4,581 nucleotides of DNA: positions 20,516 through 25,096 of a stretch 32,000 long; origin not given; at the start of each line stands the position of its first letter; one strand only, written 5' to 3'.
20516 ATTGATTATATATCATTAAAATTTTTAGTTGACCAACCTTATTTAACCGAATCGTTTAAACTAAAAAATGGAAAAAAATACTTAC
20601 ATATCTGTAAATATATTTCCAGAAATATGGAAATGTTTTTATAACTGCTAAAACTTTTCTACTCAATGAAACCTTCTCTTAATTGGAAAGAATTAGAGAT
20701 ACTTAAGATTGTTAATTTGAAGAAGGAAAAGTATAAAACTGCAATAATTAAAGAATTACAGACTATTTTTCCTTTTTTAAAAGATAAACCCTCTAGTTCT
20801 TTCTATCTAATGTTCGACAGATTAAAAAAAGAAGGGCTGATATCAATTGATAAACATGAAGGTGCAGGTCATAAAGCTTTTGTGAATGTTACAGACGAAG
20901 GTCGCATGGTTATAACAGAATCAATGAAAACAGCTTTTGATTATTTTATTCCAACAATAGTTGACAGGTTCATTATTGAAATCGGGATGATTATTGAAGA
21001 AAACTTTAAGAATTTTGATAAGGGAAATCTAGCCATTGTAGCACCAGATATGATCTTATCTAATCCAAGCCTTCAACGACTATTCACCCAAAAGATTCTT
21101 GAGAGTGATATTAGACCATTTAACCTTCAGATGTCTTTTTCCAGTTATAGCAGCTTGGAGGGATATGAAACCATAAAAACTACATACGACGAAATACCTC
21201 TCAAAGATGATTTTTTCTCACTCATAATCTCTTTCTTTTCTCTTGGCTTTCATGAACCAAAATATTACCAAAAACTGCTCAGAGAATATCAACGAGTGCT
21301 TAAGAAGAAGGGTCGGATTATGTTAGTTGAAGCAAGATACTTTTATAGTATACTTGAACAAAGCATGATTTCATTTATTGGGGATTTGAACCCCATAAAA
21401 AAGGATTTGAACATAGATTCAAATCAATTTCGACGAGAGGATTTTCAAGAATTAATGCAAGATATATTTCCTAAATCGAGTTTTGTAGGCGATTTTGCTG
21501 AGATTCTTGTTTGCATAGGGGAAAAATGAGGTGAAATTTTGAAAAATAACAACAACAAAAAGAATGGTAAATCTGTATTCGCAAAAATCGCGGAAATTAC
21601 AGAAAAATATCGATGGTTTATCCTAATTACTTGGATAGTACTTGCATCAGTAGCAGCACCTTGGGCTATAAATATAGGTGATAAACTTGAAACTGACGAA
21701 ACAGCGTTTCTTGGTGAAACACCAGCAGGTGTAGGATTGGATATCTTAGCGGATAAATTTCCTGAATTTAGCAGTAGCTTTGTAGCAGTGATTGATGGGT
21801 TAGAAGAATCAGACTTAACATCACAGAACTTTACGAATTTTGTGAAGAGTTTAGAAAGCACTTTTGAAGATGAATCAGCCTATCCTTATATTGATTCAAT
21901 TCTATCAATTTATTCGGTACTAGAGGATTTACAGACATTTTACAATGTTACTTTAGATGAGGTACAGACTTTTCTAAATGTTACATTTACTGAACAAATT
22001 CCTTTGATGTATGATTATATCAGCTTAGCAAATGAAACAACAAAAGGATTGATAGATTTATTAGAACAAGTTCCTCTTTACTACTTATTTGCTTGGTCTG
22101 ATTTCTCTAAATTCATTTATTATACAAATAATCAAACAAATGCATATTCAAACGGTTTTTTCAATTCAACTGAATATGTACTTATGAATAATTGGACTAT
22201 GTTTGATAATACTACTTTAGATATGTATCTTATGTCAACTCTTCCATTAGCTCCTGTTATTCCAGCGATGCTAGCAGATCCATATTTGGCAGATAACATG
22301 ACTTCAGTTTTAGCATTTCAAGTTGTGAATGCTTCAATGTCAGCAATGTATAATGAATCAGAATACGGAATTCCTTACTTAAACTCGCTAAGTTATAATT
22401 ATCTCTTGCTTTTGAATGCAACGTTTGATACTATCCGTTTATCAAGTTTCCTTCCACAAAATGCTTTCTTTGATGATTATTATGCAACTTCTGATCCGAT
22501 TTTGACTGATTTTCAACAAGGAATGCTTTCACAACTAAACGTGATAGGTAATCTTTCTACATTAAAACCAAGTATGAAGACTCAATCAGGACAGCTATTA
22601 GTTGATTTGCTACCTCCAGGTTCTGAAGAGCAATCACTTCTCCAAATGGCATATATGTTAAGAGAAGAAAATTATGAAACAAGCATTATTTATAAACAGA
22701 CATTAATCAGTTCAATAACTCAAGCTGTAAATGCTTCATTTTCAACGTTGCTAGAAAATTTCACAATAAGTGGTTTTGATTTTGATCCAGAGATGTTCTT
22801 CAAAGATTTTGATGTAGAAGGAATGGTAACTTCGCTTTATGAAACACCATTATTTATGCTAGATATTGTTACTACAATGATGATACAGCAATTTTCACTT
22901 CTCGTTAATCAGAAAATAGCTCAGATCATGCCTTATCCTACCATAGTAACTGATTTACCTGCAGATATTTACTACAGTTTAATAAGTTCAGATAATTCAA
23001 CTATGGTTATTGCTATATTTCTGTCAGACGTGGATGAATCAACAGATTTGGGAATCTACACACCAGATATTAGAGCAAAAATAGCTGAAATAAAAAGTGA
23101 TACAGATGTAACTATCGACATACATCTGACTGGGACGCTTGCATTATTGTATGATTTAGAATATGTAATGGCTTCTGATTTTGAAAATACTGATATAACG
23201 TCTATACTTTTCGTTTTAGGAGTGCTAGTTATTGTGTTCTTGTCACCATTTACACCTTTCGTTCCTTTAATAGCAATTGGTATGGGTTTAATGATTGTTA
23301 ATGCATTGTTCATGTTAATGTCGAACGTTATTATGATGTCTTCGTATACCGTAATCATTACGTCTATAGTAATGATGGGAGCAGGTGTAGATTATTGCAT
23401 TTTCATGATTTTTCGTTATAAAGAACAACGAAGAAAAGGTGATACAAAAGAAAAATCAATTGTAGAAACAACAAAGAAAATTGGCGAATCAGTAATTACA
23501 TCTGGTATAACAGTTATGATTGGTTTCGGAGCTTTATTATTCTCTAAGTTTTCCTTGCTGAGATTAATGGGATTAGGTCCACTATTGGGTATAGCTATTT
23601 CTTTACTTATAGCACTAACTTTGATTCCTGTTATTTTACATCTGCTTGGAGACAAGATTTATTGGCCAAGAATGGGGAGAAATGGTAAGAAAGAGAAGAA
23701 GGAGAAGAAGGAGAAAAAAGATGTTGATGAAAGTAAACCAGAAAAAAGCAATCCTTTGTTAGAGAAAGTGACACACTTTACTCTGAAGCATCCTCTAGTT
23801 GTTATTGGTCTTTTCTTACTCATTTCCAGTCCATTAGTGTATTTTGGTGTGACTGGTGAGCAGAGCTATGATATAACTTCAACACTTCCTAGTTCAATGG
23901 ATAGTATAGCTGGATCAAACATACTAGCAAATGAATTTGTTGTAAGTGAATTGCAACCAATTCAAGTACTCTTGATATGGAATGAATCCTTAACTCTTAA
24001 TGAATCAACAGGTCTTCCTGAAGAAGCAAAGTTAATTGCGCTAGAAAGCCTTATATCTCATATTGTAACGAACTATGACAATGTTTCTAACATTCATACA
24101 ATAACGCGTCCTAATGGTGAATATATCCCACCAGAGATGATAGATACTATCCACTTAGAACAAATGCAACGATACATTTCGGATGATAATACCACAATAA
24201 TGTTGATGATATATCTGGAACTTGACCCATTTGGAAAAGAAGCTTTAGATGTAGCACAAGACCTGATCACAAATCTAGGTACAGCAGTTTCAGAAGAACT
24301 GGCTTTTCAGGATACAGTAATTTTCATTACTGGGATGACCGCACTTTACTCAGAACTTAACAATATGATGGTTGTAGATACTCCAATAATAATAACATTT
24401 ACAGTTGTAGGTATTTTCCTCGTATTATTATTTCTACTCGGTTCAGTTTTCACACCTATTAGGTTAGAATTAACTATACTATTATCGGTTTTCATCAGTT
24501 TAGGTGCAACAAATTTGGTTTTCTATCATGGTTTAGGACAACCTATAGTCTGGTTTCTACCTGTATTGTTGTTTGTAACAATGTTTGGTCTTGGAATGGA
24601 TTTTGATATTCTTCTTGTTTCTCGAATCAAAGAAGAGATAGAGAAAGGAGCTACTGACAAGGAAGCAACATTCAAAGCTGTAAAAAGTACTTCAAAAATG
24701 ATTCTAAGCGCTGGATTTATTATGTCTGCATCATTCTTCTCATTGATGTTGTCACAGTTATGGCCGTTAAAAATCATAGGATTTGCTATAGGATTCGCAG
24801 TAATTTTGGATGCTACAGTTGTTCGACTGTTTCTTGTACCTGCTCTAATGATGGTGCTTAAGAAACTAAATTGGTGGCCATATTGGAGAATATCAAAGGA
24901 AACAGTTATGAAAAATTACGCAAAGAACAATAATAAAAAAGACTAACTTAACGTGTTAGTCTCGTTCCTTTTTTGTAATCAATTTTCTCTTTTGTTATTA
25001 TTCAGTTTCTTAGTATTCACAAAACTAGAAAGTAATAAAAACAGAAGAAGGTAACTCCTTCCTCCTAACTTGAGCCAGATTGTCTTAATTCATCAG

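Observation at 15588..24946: Candidate ester/membrane-lipid remodelling locus in an archaeon: patatin + TetR | radical SAM/SPASM + Aur1-like PAP2 + PadR sensor + MMPL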

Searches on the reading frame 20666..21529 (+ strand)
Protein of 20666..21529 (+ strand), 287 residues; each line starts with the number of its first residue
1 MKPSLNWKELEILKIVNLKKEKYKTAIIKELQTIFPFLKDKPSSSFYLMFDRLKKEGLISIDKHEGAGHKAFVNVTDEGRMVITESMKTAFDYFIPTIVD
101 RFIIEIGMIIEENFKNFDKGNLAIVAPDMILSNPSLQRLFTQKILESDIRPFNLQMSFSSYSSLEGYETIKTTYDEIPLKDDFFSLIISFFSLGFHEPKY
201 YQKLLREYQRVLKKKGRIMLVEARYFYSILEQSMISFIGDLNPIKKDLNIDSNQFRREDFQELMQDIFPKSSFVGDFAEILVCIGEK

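Call 3: search_protein_families(library=pfam, proteins=[window:20666-21529:+], max_evalue=0.01)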
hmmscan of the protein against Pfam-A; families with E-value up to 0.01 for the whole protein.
window:20666-21529:+ (287 aa): 4 families
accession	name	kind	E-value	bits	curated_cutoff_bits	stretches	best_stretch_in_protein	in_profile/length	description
PF08241.18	Methyltransf_11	-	1e-05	26.5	21.2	1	146-219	23-94/95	Methyltransferase domain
PF03551.20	PadR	-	0.00014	22.3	27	1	12-84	1-74/75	Transcriptional regulator PadR-like family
PF13649.12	Methyltransf_25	-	0.00015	22.8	27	1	166-216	47-97/97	Methyltransferase domain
PF13847.12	Methyltransf_31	-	0.0045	17.1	27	0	172-224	61-113/145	Methyltransferase domain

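Call 5: search_protein_families(library=ncbifam, proteins=[window:20666-21529:+], max_evalue=0.001)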
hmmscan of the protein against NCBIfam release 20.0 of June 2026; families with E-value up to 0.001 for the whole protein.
window:20666-21529:+ (287 aa): 1 family
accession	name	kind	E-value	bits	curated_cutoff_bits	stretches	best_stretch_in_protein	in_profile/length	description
TIGR01934.1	MenG_MenH_UbiE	subfamily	2.7e-05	23.6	158.35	1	142-223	63-144/223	ubiquinone/menaquinone biosynthesis methyltransferase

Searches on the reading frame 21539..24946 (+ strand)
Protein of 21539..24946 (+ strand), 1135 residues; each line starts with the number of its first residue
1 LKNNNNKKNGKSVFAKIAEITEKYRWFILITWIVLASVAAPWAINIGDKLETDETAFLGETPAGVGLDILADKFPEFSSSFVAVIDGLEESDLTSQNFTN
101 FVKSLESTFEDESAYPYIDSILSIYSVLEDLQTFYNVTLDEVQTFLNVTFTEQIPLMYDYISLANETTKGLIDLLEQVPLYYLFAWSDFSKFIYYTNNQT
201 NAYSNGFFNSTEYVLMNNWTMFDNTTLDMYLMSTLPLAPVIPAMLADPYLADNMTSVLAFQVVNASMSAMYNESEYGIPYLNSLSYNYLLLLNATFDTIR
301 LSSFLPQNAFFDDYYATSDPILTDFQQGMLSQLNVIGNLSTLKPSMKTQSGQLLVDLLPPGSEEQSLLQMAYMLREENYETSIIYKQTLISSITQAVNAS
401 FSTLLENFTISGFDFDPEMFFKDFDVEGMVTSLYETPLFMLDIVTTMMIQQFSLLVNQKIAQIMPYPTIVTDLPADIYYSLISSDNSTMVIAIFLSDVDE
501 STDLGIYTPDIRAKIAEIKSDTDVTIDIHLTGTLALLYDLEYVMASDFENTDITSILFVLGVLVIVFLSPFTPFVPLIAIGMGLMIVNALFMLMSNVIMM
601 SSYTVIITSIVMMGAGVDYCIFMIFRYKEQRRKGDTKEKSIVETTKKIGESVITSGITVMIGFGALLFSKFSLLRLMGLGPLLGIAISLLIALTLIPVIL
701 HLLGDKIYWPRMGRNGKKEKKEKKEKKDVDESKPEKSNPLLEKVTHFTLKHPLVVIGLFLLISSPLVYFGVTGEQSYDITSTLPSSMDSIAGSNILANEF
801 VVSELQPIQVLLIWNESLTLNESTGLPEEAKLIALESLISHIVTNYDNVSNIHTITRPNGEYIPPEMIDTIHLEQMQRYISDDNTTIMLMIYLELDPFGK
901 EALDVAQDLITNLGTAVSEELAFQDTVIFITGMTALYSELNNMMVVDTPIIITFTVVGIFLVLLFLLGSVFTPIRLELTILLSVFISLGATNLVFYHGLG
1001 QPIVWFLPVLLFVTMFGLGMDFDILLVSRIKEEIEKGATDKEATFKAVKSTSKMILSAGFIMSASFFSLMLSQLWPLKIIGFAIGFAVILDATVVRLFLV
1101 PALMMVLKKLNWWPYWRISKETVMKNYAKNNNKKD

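Call 3: search_protein_families(library=pfam, proteins=[window:21539-24946:+], max_evalue=0.01)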
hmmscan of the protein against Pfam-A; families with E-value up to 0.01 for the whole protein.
window:21539-24946:+ (1135 aa): 1 family
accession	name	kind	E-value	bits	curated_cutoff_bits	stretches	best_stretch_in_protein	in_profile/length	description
PF03176.21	MMPL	-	6.1e-88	295.4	20.5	2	480-714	79-312/333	MMPL family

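Call 5: search_protein_families(library=ncbifam, proteins=[window:21539-24946:+], max_evalue=0.001)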
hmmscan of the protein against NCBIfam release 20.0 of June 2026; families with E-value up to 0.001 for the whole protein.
window:21539-24946:+ (1135 aa): 7 families
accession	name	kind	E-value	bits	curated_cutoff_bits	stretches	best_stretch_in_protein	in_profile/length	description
TIGR00833.1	actII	subfamily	6.3e-88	296.1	874.7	2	861-1114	659-910/910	MMPL family RND transporter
TIGR00921.1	2A067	subfamily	1e-54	185.8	351.9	2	444-702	482-733/733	hydrophobe/amphiphile efflux-3 (HAE3) family transporter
TIGR03480.1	HpnN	hypoth_equivalog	7.2e-28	97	751.85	2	511-762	234-458/862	hopanoid biosynthesis associated RND transporter like protein HpnN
NF052608.1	TrhMmycExpMmpL3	equivalog_domain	1.9e-24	86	1400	2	927-1116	543-741/992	trehalose monomycolate exporter MmpL3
NF052374.1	HopndTporHpnN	equivalog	5.7e-19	67.7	1100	2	510-703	236-426/858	hopanoid transporter HpnN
NF045600.2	BstA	equivalog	2e-12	45.9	1400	1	516-708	255-444/903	sterol transporter cytoplasmic membrane protein BstA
NF009583.0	PRK13024.1-3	subfamily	3.9e-05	21.9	721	1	558-741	289-459/755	protein translocase subunit SecDF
